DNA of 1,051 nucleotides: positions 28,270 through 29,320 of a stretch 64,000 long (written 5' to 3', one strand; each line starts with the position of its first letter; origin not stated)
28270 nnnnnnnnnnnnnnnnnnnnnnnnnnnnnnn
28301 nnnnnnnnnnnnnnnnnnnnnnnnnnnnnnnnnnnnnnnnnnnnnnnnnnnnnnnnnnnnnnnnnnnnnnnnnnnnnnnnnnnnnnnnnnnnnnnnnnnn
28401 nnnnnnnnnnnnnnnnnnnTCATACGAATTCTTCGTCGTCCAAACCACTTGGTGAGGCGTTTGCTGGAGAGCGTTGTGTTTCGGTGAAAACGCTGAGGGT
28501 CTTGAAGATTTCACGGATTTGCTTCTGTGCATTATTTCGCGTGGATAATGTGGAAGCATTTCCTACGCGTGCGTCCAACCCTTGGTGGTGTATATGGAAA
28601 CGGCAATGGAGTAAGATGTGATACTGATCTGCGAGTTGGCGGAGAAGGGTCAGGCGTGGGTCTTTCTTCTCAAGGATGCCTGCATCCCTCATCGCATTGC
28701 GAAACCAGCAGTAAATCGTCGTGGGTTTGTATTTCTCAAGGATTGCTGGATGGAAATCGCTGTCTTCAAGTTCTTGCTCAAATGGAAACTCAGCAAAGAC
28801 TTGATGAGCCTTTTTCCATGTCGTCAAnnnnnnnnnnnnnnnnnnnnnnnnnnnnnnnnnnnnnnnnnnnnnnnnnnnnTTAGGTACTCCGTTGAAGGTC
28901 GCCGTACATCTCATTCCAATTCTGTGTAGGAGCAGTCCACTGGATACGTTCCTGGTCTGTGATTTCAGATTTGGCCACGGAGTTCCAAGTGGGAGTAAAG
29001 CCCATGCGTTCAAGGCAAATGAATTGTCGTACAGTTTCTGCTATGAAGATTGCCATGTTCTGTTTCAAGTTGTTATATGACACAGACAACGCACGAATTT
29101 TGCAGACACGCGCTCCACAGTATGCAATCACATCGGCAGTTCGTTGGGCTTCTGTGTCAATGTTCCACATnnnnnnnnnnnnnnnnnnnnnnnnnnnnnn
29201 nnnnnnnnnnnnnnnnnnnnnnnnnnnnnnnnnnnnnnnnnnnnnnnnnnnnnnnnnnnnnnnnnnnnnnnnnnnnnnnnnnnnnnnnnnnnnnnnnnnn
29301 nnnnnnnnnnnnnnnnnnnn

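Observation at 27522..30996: GAF histidine-kinase gene split mid-motif by a 2.26-kb AT-rich insertion with a 6-bp direct repeat and no transposase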

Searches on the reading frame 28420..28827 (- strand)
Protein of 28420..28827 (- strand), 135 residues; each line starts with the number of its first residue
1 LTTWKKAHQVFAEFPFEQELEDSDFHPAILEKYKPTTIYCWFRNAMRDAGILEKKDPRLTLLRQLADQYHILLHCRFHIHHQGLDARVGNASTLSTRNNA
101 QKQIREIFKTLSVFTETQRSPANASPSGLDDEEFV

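Call 5: search_protein_families(library=pfam, proteins=[window:28420-28827:-], max_evalue=1)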
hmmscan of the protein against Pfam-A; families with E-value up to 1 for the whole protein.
window:28420-28827:- (135 aa): 0 families

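Call 13: search_protein_families(library=ncbifam, proteins=[window:28420-28827:-], max_evalue=1)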
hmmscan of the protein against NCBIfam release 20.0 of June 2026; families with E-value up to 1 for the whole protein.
window:28420-28827:- (135 aa): 0 families

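Call 14: search_protein_families(library=phrogs, proteins=[window:28420-28827:-], max_evalue=1)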
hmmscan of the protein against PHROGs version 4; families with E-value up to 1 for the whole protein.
window:28420-28827:- (135 aa): 0 families

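Call 37: find_homologous_proteins(query=window:28420-28827:-, max_evalue=0.01)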
Query window:28420-28827:-: 5 candidates shared short words with the query, none scored E <= 0.01.

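Call 70: search_protein_families(library=padloc, proteins=[window:28420-28827:-], max_evalue=0.1)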
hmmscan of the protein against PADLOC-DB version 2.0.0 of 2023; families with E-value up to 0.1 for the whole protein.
window:28420-28827:- (135 aa): 0 families

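Call 71: search_solved_structures(query=window:28420-28827:-, max_evalue=10)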
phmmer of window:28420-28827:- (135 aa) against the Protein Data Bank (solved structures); distinct sequences matched with E-value up to 10: 0.

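Call 73: predict_structure(protein=window:28420-28827:-)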
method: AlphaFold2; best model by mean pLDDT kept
length: 135 residues; sequences in the alignment: 1
mean_pLDDT: 65.8   pTM: 0.55
mean pLDDT of the five models: 65.8, 52.2, 47.8, 41.5, 37.7
residues with pLDDT >= 90: 0; 70-90: 58; 50-70: 51; < 50: 26
segments of 3 or more residues with pLDDT < 50: 15-26, 118-124
pLDDT, mean of each block of 10 residues (from residue 1): 57 52 51 64 72 73 81 78 59 83 83 60 48 57
secondary structure, 60 per line:
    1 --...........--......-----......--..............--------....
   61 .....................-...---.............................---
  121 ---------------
elements in order: H3-13 H16-21 H27-32 H35-48 H57-81 H89-117

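Call 77: fold_search(model_id=the predicted structure, library=pdb)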
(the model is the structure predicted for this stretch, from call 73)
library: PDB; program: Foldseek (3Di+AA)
matches with E <= 10: 73; with E <= 0.001: 0
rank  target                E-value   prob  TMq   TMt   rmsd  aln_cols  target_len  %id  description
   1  9ri9_B                1.5e+00  0.20  0.29  0.07  12.6       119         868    9  Cryo-EM structure of the tomato NRC3 hexameric resistosome (released 2025-07-23)
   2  4abm_A                1.8e+00  0.89  0.45  0.75   6.9        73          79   18  Crystal Structure of CHMP4B hairpin (released 2012-05-09)
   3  9rad_A                2.4e+00  0.21  0.43  0.13  16.2       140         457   15  PhiC31 integrase-attL complex: B-bound subregion (released 2026-02-11)
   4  8q7z_Bh               2.7e+00  0.35  0.34  0.37   7.8        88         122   22  Structure of the G. gallus 80S non-rotated ribosome (released 2024-08-28)
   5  7vw1_B                2.9e+00  0.44  0.43  0.59   7.2        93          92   11  Structure of a dimeric periplasmic protein bound with cuprous ions (released 2022-01-26)
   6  7vw1_A                2.9e+00  0.20  0.34  0.48   5.1        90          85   12  Structure of a dimeric periplasmic protein bound with cuprous ions (released 2022-01-26)
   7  9n6z_NB               3.0e+00  0.11  0.30  0.21  42.4       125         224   10  SSU processome maturation and disassembly, State D (released 2025-11-05)
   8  6qb5_C                3.2e+00  0.10  0.25  0.13  11.7       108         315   12  Crystal structure of the N-terminal region of human cohesin subunit STAG1 (released 2019-02-06)
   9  9n75_NB               3.2e+00  0.08  0.30  0.19  53.7       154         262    9  SSU processome maturation and disassembly, State I (released 2025-11-05)
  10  4llc_A                3.4e+00  0.14  0.37  0.39   6.3       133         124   17  The crystal structure of R60E mutant of the histidine kinase (KinB) sensor domain from Pseudomonas aeruginosa PA01 (released 2013-08-07)
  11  6zj3_Lp               4.0e+00  0.25  0.34  0.38   7.5        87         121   23  Cryo-EM structure of the highly atypical cytoplasmic ribosome of Euglena gracilis (released 2020-10-07)
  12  5j4n_B                4.0e+00  0.05  0.21  0.10  16.4       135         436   17  Crystal structure of the L-arginine/agmatine antiporter AdiC in complex with agmatine at 2.6 Angstroem resolution (released 2016-08-31)
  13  2d4c_B                4.2e+00  0.06  0.26  0.17  25.5       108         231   19  Crystal structure of the endophilin BAR domain mutant (released 2006-07-11)
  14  7vw0_B                4.5e+00  0.38  0.44  0.60   4.1        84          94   10  Structure of a dimeric periplasmic protein (released 2022-01-26)
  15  9w04_A                4.5e+00  0.38  0.43  0.21   5.7        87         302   14  Cryo-EM structure of TasH-tigRNA-dsDNA complex (released 2026-03-11)
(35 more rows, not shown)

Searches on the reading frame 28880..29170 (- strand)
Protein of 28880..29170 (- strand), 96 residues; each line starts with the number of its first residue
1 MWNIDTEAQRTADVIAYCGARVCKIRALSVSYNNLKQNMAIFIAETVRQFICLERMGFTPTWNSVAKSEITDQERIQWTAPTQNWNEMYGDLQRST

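Call 5: search_protein_families(library=pfam, proteins=[window:28880-29170:-], max_evalue=1)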
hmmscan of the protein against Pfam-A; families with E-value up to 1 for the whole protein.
window:28880-29170:- (96 aa): 0 families

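Call 13: search_protein_families(library=ncbifam, proteins=[window:28880-29170:-], max_evalue=1)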
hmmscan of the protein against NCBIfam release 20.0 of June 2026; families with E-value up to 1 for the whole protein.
window:28880-29170:- (96 aa): 3 families
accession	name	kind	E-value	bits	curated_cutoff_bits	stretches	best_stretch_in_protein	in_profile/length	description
TIGR04328.1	cas4_PREFRAN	exception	0.032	14.3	70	1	34-94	89-147/178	type V CRISPR-associated protein Cas4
NF007230.0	PRK09648.1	subfamily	0.074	12.8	209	1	14-88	39-112/195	RNA polymerase sigma factor ShbA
NF003091.0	PRK04017.1-2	equivalog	0.085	12.6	129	1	20-72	16-68/151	hypothetical protein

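Call 14: search_protein_families(library=phrogs, proteins=[window:28880-29170:-], max_evalue=1)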
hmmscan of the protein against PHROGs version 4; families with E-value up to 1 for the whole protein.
window:28880-29170:- (96 aa): 0 families

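Call 44: search_protein_representatives(protein=window:28880-29170:-)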
Query: 96 residues. Proteins with E-value up to 0.001 (for the whole library): 10; up to 1e-10: 3; up to 1e-30: 2. The best 10 are listed.
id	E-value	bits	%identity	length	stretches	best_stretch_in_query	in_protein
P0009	1.2e-59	214.5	100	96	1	1-96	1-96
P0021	1.4e-35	137.5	27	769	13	10-59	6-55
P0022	7.4e-12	61.6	35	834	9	11-46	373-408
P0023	2.3e-09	53.6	30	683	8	40-85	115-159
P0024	7.9e-07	45.5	27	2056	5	9-58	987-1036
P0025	3.2e-06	43.5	28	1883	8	20-57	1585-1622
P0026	6.5e-05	39.3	24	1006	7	9-56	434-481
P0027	3.4e-04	37.0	34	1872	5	4-44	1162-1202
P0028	4.4e-04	36.7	29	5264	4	7-55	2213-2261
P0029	6.6e-04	36.1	24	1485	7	9-59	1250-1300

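Call 70: search_protein_families(library=padloc, proteins=[window:28880-29170:-], max_evalue=0.1)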
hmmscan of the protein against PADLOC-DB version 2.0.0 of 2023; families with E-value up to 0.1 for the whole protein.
window:28880-29170:- (96 aa): 1 family
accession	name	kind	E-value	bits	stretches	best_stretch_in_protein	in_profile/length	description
PDLC00945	Cas4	-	0.0084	14.3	1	34-94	89-147/178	"CRISPR-associated protein Cas4, subtype PREFRAN"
